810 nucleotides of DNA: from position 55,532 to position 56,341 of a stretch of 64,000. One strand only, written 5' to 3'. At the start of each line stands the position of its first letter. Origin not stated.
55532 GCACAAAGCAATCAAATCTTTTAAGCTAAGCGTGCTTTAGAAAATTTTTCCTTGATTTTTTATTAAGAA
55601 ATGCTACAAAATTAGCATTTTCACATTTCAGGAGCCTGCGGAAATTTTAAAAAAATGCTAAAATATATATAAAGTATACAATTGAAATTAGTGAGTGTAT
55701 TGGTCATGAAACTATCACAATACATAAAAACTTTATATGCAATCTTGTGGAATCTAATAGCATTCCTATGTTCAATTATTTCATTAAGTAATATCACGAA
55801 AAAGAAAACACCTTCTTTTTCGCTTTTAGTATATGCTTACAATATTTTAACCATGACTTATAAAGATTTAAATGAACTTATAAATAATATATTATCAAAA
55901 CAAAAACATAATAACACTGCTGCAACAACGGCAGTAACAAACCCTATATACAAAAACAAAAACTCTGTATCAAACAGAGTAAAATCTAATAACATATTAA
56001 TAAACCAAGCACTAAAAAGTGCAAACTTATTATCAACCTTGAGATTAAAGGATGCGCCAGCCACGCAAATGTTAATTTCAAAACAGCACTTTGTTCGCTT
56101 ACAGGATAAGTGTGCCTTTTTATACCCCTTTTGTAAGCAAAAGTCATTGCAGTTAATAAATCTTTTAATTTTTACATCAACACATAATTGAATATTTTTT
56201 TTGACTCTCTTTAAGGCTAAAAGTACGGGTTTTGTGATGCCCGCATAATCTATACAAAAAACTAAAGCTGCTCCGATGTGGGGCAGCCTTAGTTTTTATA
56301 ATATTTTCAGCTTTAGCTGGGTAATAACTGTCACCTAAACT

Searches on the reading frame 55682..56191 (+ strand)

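Call 72: search_protein_families(library=pfam, proteins=[window:55682-56191:+], max_evalue=0.01)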
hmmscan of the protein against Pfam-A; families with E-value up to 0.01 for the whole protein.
window:55682-56191:+ (169 aa): 1 family
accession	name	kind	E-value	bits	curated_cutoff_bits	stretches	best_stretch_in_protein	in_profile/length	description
PF16026.10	MIEAP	-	0.0054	17.2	27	1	29-132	24-127/195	Mitochondria-eating protein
